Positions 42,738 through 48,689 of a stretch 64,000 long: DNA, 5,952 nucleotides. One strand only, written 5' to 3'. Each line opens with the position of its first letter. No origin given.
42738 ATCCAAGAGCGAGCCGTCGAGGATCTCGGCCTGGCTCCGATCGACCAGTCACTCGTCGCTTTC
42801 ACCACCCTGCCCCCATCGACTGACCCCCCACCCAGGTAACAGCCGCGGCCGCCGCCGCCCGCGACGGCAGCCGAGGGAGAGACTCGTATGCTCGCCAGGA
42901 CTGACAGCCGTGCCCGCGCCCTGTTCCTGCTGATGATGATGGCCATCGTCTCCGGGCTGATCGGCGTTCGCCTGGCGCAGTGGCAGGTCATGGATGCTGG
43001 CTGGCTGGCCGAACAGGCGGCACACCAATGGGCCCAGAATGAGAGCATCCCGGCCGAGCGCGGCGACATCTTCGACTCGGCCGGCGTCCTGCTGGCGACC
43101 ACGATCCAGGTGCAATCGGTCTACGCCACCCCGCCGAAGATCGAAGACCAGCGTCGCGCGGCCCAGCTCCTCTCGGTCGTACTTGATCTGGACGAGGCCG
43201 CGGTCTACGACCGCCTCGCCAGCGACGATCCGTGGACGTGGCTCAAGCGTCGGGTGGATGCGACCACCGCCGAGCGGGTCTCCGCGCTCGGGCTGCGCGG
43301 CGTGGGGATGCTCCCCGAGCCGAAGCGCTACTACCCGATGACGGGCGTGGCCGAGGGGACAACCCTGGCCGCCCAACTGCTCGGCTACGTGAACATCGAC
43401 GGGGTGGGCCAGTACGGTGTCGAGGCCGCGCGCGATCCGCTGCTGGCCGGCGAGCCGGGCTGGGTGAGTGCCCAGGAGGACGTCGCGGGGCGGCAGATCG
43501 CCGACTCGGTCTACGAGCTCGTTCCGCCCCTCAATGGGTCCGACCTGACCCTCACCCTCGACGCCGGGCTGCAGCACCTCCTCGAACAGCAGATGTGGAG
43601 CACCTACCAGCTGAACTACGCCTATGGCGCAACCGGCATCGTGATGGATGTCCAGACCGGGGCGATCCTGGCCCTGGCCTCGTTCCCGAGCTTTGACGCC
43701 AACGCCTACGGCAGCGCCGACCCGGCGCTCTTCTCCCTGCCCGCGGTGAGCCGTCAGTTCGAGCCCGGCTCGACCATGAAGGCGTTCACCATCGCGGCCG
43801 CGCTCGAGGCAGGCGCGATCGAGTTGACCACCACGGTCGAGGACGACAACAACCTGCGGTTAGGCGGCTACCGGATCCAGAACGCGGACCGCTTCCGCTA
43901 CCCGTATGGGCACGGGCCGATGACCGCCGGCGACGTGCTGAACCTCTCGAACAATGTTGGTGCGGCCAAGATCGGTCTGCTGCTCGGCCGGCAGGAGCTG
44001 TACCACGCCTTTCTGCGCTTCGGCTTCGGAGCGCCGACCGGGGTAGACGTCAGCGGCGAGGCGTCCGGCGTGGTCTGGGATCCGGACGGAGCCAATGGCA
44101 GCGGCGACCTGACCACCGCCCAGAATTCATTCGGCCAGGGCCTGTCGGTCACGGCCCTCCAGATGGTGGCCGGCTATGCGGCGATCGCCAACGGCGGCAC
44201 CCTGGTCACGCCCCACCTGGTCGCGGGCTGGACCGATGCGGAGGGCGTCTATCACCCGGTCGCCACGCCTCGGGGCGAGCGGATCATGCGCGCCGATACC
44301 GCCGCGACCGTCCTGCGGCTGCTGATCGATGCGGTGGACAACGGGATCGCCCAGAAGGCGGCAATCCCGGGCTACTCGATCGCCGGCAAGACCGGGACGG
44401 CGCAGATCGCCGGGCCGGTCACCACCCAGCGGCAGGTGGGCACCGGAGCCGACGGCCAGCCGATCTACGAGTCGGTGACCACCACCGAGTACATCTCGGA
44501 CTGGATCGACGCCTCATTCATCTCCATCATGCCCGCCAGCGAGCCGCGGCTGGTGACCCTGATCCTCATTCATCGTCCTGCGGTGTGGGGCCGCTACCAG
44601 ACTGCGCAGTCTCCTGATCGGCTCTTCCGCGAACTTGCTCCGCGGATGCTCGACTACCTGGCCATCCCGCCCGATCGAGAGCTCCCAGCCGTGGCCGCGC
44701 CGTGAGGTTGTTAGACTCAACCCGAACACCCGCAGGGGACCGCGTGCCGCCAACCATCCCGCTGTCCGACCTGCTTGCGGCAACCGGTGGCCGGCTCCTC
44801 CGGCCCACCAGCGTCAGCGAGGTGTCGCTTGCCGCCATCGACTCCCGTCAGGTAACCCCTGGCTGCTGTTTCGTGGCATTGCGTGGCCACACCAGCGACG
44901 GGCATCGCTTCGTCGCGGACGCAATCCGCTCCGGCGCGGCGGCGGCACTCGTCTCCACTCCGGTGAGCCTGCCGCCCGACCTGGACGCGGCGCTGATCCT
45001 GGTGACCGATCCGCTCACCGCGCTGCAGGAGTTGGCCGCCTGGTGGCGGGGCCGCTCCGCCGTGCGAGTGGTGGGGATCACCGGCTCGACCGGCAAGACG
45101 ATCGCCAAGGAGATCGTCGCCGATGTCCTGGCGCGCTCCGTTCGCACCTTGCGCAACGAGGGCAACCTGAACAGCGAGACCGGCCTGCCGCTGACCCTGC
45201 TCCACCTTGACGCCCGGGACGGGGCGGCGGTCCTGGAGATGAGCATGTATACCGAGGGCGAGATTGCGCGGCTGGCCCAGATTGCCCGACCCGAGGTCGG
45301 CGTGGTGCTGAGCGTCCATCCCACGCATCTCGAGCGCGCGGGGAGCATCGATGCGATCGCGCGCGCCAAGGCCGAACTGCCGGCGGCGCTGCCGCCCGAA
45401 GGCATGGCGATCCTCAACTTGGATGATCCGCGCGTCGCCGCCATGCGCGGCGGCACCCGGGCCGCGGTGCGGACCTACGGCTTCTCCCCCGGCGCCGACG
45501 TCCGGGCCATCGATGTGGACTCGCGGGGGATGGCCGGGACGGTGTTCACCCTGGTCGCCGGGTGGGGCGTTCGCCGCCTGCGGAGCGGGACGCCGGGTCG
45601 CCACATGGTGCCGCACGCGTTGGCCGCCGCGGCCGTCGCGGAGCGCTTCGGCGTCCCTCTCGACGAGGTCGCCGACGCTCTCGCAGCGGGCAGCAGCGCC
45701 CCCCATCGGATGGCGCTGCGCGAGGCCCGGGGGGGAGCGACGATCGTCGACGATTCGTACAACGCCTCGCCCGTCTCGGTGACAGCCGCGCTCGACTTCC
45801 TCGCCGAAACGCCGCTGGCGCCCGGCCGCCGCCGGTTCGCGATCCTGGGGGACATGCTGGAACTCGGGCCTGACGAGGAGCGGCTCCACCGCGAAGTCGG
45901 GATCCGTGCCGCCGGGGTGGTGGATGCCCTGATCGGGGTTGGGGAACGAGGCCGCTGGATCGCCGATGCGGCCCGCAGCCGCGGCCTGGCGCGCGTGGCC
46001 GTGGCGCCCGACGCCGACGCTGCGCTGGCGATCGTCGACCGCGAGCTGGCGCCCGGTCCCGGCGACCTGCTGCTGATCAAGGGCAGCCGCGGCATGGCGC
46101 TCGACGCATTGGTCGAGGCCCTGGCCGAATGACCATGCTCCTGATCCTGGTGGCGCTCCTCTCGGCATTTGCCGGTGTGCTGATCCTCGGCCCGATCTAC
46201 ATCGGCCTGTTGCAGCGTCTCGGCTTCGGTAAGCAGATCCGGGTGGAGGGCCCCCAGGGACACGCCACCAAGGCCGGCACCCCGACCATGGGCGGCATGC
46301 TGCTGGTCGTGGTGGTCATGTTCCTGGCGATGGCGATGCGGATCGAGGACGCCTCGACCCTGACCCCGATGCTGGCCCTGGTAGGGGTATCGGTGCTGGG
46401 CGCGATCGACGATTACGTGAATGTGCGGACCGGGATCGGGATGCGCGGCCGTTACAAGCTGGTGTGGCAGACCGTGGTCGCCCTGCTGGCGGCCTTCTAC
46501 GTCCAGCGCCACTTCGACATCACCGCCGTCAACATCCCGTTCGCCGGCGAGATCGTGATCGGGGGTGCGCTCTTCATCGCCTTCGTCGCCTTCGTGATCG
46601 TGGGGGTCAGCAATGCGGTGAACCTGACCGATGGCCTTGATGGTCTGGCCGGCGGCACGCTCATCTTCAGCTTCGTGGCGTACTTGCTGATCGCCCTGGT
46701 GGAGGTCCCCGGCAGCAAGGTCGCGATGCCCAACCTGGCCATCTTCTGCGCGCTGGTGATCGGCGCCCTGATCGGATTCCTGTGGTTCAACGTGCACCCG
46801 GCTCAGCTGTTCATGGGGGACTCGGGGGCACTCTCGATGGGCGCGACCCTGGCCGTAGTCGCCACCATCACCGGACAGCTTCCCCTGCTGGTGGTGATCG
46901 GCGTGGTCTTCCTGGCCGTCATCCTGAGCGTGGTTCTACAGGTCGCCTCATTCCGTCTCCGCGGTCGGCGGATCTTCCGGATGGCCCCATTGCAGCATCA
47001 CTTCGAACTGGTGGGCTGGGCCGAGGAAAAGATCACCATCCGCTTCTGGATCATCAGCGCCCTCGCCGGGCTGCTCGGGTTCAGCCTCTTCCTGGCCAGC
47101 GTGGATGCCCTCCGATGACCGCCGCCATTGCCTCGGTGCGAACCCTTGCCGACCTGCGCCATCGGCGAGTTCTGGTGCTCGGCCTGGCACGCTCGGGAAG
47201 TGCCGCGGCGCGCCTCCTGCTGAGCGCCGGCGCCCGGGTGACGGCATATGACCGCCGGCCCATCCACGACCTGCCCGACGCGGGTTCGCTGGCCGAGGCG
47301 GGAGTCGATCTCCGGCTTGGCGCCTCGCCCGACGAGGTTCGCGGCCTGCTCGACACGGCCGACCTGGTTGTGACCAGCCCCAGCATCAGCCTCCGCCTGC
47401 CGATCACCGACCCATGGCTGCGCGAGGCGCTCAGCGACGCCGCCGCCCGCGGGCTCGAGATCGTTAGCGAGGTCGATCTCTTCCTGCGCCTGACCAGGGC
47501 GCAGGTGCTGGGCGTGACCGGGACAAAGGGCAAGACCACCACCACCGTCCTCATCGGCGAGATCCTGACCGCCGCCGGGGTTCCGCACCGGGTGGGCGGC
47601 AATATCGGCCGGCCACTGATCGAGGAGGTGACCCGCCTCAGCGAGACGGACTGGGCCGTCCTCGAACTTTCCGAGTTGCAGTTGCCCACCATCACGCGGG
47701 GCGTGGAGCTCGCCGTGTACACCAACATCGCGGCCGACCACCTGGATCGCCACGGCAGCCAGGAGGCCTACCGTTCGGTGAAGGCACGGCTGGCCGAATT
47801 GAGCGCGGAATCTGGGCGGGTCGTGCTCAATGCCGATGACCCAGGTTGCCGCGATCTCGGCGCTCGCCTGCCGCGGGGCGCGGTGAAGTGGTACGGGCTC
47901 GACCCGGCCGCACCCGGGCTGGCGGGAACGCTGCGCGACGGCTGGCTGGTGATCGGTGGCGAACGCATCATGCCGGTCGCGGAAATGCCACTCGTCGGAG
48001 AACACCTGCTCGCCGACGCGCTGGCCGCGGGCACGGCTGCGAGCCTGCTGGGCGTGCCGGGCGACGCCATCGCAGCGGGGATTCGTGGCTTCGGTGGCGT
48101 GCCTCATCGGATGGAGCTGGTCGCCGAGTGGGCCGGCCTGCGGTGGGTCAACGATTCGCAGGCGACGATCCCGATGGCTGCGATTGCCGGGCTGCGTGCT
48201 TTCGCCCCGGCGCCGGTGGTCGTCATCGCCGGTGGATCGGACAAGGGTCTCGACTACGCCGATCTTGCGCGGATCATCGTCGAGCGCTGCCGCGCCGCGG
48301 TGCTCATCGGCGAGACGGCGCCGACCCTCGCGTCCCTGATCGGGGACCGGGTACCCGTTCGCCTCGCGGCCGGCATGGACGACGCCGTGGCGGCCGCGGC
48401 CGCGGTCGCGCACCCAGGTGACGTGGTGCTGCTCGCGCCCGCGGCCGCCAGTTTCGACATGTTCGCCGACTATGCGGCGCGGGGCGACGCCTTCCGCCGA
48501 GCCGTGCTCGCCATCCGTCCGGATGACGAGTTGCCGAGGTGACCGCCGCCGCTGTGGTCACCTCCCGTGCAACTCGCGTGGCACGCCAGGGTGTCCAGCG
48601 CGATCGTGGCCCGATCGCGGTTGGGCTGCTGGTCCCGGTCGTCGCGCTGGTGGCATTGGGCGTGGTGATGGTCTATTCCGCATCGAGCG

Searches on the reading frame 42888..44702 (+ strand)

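Call 41: search_protein_families(library=pfam, proteins=[window:42888-44702:+], max_evalue=0.001)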
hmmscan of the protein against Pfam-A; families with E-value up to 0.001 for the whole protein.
window:42888-44702:+ (605 aa): 2 families
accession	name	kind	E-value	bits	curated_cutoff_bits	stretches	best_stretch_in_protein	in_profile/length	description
PF00905.27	Transpeptidase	-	4.8e-60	203.7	22.1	1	250-582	3-296/299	Penicillin binding protein transpeptidase domain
PF03717.20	PBP_dimer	-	2.6e-15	57.8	24.4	1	54-205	2-177/180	Penicillin-binding Protein dimerisation domain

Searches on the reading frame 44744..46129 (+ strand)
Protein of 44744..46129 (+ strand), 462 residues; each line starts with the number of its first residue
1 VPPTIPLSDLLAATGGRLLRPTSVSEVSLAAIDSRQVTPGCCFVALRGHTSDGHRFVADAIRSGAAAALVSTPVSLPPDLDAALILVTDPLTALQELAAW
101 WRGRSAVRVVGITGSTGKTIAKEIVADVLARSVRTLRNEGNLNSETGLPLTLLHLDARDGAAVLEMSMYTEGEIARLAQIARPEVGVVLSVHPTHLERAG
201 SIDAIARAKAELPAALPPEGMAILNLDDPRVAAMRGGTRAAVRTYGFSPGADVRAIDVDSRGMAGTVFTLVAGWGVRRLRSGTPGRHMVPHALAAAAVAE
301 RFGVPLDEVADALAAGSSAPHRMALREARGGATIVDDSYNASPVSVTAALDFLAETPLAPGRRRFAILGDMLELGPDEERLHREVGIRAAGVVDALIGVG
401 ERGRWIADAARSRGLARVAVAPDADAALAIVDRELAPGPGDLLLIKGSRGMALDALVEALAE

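Call 41: search_protein_families(library=pfam, proteins=[window:44744-46129:+], max_evalue=0.001)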
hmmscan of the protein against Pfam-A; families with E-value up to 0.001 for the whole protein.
window:44744-46129:+ (462 aa): 3 families
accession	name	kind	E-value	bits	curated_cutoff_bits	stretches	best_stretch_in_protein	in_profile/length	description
PF08245.18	Mur_ligase_M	-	5.6e-34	118.3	24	1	112-299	1-200/200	Mur ligase middle domain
PF02875.26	Mur_ligase_C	-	7.8e-21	75.7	28.4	1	321-449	1-127/127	Mur ligase, glutamate ligase domain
PF01225.30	Mur_ligase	-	4.9e-09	36.9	21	1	31-99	6-92/95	Mur ligase family, catalytic domain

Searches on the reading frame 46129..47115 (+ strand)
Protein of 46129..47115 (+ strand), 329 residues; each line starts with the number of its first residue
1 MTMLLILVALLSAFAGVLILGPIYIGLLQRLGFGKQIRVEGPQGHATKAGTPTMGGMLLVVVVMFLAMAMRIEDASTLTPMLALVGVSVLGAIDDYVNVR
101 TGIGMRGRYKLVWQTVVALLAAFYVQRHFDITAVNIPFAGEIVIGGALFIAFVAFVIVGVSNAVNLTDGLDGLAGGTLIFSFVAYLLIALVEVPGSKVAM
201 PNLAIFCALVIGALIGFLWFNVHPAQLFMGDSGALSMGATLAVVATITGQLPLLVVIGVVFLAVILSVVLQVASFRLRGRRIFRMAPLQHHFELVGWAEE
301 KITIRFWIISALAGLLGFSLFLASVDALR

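Call 41: search_protein_families(library=pfam, proteins=[window:46129-47115:+], max_evalue=0.001)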
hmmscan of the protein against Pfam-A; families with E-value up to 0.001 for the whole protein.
window:46129-47115:+ (329 aa): 1 family
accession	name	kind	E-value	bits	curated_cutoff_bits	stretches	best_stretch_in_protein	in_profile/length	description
PF00953.26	Glycos_transf_4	-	4e-35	121.6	27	1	81-247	5-158/160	Glycosyl transferase family 4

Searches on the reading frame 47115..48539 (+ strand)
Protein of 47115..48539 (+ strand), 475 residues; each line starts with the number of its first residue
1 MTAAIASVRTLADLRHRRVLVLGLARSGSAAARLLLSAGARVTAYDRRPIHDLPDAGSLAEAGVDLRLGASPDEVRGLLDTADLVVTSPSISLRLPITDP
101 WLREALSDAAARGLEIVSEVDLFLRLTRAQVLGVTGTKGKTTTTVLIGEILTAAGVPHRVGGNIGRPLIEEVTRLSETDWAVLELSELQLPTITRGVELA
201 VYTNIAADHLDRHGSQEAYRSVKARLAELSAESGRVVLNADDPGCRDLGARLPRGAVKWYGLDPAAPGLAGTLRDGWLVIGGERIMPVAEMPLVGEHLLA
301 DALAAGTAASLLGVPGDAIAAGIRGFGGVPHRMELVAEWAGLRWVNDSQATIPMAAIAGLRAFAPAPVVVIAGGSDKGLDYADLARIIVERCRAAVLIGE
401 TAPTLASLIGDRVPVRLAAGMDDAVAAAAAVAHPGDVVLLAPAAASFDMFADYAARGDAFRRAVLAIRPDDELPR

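Call 41: search_protein_families(library=pfam, proteins=[window:47115-48539:+], max_evalue=0.001)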
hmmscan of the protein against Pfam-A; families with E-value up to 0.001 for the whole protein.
window:47115-48539:+ (475 aa): 4 families
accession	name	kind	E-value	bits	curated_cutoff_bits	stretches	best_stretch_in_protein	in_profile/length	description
PF08245.18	Mur_ligase_M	-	3.4e-22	79.8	24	1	134-308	1-199/200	Mur ligase middle domain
PF02875.26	Mur_ligase_C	-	4.8e-12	47.2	28.4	1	331-443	1-126/127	Mur ligase, glutamate ligase domain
PF21799.2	MurD-like_N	-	3.9e-06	27.5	27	1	18-97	2-75/88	Mur ligase MurD-like, N-terminal domain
PF02826.25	2-Hacid_dh_C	-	0.0008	19.3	25.1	0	11-53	31-73/178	D-isomer specific 2-hydroxyacid dehydrogenase, NAD binding domain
